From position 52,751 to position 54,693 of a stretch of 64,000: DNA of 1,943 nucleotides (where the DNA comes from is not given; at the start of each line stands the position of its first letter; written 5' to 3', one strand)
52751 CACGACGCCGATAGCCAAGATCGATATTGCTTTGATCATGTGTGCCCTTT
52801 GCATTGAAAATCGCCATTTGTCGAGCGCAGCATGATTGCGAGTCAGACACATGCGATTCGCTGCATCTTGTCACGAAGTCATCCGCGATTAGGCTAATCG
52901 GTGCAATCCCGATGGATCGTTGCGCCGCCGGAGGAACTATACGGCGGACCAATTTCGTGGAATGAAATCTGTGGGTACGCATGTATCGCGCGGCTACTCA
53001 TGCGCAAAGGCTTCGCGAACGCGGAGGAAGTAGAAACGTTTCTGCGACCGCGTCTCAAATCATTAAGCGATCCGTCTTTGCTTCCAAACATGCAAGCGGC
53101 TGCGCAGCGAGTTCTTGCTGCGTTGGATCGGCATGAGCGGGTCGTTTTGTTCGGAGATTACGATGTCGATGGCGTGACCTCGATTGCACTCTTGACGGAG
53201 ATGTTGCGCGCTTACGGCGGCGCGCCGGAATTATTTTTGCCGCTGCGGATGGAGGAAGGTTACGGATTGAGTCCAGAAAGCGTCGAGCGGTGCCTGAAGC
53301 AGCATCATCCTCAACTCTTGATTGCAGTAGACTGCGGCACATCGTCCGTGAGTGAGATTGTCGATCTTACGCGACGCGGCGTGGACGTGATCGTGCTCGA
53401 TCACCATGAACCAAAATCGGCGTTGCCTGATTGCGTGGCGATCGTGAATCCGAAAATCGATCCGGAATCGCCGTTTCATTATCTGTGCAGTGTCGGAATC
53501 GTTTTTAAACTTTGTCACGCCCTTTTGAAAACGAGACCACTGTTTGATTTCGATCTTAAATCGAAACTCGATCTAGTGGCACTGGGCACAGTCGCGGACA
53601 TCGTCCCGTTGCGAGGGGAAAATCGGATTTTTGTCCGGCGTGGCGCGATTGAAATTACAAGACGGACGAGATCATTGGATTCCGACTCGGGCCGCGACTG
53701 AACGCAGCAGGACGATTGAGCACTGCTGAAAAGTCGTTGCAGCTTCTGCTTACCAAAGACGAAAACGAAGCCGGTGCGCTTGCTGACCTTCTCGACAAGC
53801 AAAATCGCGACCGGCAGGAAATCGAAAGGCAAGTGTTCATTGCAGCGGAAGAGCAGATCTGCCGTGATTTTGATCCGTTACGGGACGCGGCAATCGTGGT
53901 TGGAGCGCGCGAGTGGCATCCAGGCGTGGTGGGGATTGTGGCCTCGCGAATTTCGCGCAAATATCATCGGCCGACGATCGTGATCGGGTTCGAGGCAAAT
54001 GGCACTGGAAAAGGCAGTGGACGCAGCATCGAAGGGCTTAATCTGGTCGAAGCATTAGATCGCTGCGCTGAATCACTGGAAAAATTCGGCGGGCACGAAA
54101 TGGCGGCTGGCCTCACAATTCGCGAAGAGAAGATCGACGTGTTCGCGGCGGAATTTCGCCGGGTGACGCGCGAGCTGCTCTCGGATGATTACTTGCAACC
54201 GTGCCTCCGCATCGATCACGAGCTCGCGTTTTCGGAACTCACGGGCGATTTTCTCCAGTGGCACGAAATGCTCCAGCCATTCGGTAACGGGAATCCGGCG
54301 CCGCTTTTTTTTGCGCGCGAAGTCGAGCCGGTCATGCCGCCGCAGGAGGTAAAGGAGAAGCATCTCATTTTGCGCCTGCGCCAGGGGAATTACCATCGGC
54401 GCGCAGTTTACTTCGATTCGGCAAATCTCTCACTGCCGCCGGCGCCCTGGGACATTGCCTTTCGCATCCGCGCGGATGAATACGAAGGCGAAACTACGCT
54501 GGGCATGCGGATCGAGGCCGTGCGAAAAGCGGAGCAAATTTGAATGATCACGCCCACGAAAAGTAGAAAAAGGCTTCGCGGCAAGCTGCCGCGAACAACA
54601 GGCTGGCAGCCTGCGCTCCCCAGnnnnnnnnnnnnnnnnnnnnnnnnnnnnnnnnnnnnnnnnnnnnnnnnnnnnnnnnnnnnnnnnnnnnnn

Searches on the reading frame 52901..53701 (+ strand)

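Call 78: search_protein_families(library=pfam, proteins=[window:52901-53701:+], max_evalue=0.00001)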
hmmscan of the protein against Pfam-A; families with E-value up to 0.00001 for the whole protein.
window:52901-53701:+ (266 aa): 1 family
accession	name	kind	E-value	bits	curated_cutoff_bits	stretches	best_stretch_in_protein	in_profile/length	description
PF01368.27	DHH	-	2.2e-21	76.9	28.1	1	80-230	1-125/125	DHH family, N-terminal domain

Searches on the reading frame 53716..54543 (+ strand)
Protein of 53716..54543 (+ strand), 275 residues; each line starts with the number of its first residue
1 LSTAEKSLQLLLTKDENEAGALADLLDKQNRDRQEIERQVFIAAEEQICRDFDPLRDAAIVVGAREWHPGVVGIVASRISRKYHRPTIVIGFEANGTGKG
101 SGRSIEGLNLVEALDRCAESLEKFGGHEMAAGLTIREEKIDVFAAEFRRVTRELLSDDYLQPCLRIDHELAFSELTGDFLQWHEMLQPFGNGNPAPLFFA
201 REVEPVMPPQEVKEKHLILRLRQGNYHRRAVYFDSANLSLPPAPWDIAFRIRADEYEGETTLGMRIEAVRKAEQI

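Call 78: search_protein_families(library=pfam, proteins=[window:53716-54543:+], max_evalue=0.00001)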
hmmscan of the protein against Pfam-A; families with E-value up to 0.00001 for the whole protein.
window:53716-54543:+ (275 aa): 2 families
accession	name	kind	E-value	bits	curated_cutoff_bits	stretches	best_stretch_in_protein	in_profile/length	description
PF17768.7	RecJ_OB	-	1.6e-19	70.4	27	1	166-267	1-106/107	RecJ OB domain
PF02272.25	DHHA1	-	2.1e-18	67.1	25.9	1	63-151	8-100/102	DHHA1 domain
